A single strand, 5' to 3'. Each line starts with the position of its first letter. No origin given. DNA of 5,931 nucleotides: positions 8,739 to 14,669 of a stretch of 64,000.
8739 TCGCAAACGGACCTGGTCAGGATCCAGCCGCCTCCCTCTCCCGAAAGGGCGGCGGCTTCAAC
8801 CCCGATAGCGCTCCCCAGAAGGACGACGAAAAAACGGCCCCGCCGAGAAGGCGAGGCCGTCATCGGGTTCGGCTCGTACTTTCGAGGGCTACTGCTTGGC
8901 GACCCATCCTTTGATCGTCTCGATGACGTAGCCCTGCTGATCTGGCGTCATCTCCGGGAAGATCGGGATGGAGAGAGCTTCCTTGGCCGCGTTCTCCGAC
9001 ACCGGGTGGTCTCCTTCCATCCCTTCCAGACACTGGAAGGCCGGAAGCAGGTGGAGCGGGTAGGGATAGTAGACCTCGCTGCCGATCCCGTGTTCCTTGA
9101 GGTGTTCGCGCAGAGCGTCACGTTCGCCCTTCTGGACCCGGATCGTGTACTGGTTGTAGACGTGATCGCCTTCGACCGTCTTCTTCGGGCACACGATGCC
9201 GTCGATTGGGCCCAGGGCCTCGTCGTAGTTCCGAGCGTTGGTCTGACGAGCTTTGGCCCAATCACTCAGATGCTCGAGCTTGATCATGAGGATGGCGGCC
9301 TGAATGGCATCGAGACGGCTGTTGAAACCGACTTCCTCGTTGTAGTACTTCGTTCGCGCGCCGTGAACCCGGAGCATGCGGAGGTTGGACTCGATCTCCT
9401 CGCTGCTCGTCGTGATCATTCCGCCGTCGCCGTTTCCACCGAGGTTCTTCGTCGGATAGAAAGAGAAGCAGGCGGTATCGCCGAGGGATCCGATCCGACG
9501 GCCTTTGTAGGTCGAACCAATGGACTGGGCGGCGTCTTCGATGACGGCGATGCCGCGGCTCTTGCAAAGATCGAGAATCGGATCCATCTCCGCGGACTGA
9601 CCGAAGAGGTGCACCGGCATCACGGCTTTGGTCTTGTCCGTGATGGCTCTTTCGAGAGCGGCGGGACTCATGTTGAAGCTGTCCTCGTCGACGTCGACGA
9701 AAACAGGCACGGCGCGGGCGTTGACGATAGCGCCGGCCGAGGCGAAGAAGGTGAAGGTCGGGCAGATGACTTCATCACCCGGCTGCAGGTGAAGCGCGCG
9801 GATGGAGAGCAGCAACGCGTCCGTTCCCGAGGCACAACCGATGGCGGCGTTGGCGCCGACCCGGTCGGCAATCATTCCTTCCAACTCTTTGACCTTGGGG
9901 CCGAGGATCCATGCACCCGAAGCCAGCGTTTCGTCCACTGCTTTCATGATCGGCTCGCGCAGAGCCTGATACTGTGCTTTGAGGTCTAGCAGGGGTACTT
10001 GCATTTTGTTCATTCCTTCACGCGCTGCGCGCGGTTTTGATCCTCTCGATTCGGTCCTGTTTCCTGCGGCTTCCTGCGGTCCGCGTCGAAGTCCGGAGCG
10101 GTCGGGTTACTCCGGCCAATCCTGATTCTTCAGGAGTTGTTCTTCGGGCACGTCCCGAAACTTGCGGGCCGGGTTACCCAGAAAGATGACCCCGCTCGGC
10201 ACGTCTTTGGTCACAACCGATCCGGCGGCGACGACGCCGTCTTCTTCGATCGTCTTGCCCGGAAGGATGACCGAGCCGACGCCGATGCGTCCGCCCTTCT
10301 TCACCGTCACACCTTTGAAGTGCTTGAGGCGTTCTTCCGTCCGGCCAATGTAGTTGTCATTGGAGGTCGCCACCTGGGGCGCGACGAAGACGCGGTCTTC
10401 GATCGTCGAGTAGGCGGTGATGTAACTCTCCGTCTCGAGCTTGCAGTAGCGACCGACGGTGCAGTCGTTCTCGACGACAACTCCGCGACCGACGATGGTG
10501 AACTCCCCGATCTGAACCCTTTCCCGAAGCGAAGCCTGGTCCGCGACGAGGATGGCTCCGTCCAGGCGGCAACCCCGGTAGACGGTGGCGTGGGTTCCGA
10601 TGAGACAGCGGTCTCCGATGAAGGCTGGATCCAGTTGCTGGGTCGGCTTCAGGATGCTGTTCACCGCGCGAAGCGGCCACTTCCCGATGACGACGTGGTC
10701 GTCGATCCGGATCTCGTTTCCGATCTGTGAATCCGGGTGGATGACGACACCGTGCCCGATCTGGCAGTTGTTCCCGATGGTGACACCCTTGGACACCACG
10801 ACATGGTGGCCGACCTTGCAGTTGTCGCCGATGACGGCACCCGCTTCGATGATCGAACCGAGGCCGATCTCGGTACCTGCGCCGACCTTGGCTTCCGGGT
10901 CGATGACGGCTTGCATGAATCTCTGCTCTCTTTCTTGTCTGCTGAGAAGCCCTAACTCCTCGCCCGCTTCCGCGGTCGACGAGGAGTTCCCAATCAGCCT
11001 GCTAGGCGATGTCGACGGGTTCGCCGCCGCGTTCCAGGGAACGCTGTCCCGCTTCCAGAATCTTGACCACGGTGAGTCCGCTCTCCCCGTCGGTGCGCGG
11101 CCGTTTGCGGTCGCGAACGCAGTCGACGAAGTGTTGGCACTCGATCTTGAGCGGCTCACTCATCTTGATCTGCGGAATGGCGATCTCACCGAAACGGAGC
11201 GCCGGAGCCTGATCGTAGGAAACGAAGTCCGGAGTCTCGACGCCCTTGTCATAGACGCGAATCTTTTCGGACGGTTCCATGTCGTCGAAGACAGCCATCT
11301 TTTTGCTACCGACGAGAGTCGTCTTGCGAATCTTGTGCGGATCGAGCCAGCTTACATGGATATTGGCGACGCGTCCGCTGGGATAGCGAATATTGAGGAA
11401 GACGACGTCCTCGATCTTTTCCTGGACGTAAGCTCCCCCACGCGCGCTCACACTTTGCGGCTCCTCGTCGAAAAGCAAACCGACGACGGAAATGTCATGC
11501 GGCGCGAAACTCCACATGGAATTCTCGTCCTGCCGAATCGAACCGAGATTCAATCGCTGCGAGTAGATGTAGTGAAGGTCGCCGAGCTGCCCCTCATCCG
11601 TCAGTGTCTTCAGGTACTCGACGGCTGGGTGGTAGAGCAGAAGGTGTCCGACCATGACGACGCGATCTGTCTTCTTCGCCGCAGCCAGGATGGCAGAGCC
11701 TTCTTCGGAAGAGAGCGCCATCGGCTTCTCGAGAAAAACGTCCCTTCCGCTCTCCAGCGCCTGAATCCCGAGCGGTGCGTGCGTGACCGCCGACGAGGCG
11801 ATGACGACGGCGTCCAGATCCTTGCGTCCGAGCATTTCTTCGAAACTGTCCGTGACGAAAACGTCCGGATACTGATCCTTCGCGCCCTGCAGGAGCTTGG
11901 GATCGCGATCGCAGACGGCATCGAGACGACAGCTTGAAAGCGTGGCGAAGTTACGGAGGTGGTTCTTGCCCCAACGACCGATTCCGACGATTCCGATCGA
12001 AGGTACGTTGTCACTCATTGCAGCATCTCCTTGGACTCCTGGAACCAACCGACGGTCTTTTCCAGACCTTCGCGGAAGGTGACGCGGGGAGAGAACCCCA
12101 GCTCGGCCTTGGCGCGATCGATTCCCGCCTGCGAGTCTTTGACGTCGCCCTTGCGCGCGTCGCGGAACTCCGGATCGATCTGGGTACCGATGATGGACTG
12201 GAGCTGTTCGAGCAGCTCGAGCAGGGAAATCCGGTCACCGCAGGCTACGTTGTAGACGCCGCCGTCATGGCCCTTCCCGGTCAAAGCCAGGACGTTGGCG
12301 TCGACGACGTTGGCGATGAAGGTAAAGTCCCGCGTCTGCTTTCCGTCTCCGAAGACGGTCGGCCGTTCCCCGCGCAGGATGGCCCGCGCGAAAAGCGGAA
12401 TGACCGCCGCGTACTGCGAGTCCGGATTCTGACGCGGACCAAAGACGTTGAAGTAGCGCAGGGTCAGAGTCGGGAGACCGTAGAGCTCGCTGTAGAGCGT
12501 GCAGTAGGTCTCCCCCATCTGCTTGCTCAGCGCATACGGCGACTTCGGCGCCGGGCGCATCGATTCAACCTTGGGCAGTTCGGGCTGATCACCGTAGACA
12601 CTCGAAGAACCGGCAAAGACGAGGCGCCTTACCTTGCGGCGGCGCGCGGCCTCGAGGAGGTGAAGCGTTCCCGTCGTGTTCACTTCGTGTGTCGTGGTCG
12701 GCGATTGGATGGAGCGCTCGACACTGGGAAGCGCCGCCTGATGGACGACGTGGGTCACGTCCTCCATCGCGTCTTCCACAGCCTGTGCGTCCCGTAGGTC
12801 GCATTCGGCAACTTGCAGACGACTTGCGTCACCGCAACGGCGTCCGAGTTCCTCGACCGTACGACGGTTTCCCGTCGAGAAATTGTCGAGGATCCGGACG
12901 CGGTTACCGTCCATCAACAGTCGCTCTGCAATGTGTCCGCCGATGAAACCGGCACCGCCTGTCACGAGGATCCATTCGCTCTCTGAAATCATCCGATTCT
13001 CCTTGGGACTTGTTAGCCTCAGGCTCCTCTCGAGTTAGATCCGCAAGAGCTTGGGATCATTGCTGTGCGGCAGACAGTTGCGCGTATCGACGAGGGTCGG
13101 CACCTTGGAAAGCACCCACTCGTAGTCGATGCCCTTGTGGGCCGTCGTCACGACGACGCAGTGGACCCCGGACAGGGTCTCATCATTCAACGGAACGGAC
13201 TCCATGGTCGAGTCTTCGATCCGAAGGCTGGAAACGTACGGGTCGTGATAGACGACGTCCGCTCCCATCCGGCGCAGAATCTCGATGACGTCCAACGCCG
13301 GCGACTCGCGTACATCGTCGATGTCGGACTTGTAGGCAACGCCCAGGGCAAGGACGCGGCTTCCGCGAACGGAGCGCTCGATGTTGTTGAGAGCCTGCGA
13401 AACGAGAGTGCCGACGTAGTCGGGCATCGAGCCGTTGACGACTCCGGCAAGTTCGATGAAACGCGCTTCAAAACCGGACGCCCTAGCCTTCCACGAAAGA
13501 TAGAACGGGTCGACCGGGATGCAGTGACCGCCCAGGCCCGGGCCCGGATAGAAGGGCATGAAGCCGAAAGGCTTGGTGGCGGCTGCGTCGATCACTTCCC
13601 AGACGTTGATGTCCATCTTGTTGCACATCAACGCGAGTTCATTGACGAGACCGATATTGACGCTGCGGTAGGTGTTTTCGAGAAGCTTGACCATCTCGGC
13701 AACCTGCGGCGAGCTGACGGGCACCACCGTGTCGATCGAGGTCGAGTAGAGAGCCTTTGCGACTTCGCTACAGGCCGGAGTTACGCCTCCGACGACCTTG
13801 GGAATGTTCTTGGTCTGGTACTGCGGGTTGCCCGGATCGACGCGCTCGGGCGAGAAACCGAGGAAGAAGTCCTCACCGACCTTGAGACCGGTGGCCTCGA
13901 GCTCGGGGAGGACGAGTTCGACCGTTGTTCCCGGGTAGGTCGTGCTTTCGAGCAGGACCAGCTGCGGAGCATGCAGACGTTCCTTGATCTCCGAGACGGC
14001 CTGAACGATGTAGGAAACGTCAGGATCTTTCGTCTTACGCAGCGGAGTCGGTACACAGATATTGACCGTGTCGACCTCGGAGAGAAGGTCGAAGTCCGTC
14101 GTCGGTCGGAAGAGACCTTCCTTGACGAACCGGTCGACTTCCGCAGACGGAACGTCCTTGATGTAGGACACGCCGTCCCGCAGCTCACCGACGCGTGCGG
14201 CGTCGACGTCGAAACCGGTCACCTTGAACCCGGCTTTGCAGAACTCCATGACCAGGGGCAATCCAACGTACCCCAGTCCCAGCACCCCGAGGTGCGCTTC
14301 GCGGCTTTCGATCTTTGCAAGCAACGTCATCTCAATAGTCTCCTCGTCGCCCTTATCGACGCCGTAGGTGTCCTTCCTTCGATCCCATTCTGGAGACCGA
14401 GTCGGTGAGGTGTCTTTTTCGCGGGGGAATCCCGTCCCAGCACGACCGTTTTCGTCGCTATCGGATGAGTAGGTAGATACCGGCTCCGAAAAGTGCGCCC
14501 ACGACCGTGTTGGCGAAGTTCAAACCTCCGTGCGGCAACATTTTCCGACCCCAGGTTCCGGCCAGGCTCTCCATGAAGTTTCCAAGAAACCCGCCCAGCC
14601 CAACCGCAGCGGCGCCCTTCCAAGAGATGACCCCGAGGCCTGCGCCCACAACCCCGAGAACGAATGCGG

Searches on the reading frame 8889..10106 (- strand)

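Call 31: search_protein_families(library=pfam, proteins=[window:8889-10106:-], max_evalue=0.001)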
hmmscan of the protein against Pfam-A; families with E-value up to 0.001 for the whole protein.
window:8889-10106:- (405 aa): 5 families
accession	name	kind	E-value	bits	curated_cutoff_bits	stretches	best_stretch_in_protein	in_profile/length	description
PF01041.23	DegT_DnrJ_EryC1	-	3e-119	398.9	19.8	1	50-398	4-359/360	DegT/DnrJ/EryC1/StrS aminotransferase family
PF01212.27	Beta_elim_lyase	-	1.3e-09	38.2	27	1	70-298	32-265/288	Beta-eliminating lyase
PF01053.26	Cys_Met_Meta_PP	-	1.8e-07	30.5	27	1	70-290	52-258/381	Cys/Met metabolism PLP-dependent enzyme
PF00155.27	Aminotran_1_2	-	9.4e-07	28.8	19.7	1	72-162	44-150/361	Aminotransferase class I and II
PF00266.25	Aminotran_5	-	0.00031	20.3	21.5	1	90-198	66-182/371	Aminotransferase class-V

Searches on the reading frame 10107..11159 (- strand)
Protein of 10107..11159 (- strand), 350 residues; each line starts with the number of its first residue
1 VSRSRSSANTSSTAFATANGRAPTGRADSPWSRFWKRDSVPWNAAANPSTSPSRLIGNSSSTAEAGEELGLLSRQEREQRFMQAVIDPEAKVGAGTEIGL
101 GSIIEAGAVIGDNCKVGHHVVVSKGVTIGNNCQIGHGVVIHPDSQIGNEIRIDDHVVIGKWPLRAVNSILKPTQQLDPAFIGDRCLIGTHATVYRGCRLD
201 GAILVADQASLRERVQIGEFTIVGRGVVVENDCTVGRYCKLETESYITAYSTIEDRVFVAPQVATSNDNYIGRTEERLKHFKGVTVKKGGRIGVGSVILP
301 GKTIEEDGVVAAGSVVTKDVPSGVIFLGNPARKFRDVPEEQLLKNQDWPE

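Call 31: search_protein_families(library=pfam, proteins=[window:10107-11159:-], max_evalue=0.001)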
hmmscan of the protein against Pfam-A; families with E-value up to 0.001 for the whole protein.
window:10107-11159:- (350 aa): 6 families
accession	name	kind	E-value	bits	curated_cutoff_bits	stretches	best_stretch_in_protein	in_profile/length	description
PF00132.30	Hexapep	-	3.4e-25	87.1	27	4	107-141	1-35/36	Bacterial transferase hexapeptide (six repeats)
PF25084.1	LbH_EIF2B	-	5.7e-17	62.1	54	3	83-159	15-94/105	EIF2B subunit epsilon LbH domain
PF14602.12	Hexapep_2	-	6.2e-10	39.1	27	1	109-140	3-32/34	Hexapeptide repeat of succinyl-transferase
PF24894.1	Hexapep_GlmU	-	5.1e-06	27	23.3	0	183-246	33-94/104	GlmU-like, C-terminal hexapeptide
PF25087.1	GMPPB_C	-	6e-05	23.1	39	0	119-208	4-86/110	GMPPB C-terminal domain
PF25247.1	LbH_GLGC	-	0.00068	20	27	0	118-230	14-125/135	GLGC left-handed parallel beta-helix domain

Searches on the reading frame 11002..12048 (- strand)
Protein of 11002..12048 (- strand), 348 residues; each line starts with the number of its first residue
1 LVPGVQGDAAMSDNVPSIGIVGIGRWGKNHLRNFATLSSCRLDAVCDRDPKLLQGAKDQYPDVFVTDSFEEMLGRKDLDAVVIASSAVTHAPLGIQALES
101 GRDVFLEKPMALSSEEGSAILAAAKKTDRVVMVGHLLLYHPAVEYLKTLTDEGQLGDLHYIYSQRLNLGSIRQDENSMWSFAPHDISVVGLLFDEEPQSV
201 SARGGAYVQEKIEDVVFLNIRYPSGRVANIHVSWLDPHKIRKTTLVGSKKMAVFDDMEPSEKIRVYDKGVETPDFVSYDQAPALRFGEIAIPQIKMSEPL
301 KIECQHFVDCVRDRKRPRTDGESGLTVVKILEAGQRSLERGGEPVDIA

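Call 35: search_protein_families(library=pfam, proteins=[window:11002-12048:-], max_evalue=0.001)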
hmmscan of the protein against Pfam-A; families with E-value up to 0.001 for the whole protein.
window:11002-12048:- (348 aa): 4 families
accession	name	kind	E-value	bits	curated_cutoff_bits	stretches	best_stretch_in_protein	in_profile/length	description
PF01408.29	GFO_IDH_MocA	-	1.7e-24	87.3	24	1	18-135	3-120/120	Oxidoreductase family, NAD-binding Rossmann fold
PF22725.1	GFO_IDH_MocA_C3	-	6.4e-13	49.2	27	1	144-252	2-123/124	GFO/IDH/MocA C-terminal domain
PF02894.22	GFO_IDH_MocA_C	-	3.4e-11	43.8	22.9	1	182-346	47-217/218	Oxidoreductase family, C-terminal alpha/beta domain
PF03447.22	NAD_binding_3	-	0.00015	22.9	24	1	33-132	12-114/116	Homoserine dehydrogenase, NAD binding domain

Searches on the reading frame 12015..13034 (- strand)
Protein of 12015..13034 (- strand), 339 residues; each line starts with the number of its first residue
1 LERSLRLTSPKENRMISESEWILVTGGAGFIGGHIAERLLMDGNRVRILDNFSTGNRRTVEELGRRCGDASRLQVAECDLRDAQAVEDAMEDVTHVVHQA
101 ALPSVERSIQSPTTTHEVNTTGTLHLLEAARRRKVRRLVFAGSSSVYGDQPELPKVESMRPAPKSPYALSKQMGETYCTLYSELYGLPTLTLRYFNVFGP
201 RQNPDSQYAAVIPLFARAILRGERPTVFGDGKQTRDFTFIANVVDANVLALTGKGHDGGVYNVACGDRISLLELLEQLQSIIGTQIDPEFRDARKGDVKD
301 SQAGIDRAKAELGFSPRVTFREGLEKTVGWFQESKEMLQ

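Call 31: search_protein_families(library=pfam, proteins=[window:12015-13034:-], max_evalue=0.001)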
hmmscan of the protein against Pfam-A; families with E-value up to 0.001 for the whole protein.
window:12015-13034:- (339 aa): 11 families
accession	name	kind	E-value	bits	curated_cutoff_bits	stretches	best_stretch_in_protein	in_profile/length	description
PF01370.27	Epimerase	-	1.5e-66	224.7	20.9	1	22-264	1-240/240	NAD dependent epimerase/dehydratase family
PF16363.11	GDP_Man_Dehyd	-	1.1e-60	206.3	27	1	23-327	1-332/332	GDP-mannose 4,6 dehydratase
PF01073.25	3Beta_HSD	-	1.3e-27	97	22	1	23-252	1-230/280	3-beta hydroxysteroid dehydrogenase/isomerase family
PF02719.21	Polysacc_synt_2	-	2.6e-17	63.4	20.2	1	22-287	1-252/293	Polysaccharide biosynthesis protein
PF07993.18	NAD_binding_4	-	5.8e-12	45.7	20.1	1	24-245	1-256/258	Male sterility protein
PF04321.23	RmlD_sub_bind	-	2.9e-11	43.4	27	1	22-180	3-138/287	RmlD substrate binding domain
PF13460.12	NAD_binding_10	-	1.1e-09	38.9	27.2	1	26-154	1-109/184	NAD(P)H-binding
PF00106.31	adh_short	-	1.7e-07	31.4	26.6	1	21-95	2-73/195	short chain dehydrogenase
PF08659.16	KR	-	8.1e-06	26.3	22.6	1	22-145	3-138/180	KR domain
PF05368.20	NmrA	-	3.9e-05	23.8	27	1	20-143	3-107/298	NmrA-like family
PF13561.12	adh_short_C2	-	0.00011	22.4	27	1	31-132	8-117/236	Enoyl-(Acyl carrier protein) reductase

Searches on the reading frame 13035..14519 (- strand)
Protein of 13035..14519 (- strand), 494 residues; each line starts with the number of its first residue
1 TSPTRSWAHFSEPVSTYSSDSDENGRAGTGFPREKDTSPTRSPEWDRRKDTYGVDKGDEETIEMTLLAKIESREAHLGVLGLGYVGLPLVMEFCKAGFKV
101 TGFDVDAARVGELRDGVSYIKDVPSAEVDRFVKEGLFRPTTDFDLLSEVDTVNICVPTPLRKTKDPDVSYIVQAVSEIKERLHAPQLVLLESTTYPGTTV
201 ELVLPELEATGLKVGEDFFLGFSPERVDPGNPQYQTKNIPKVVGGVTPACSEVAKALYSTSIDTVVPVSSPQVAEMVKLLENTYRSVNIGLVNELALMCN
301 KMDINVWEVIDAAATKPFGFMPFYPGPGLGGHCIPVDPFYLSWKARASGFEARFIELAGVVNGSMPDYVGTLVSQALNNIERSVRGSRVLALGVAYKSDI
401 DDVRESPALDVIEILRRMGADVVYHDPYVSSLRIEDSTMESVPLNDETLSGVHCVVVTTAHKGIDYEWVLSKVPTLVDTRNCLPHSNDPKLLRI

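Call 31: search_protein_families(library=pfam, proteins=[window:13035-14519:-], max_evalue=0.001)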
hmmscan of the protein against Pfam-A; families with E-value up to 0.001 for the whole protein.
window:13035-14519:- (494 aa): 4 families
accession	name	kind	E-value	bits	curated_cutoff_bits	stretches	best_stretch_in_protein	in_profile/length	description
PF03721.20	UDPG_MGDP_dh_N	-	6.5e-38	130.6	27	1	77-255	3-185/187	UDP-glucose/GDP-mannose dehydrogenase family, NAD binding domain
PF00984.24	UDPG_MGDP_dh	-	8.7e-32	109.5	25.4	1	273-362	2-92/94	UDP-glucose/GDP-mannose dehydrogenase family, central domain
PF03720.21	UDPG_MGDP_dh_C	-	6e-23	81.6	30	1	391-483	2-101/103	UDP-glucose/GDP-mannose dehydrogenase family, UDP binding domain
PF03446.21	NAD_binding_2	-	4.3e-06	27.3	21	1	77-202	2-103/161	NAD binding domain of 6-phosphogluconate dehydrogenase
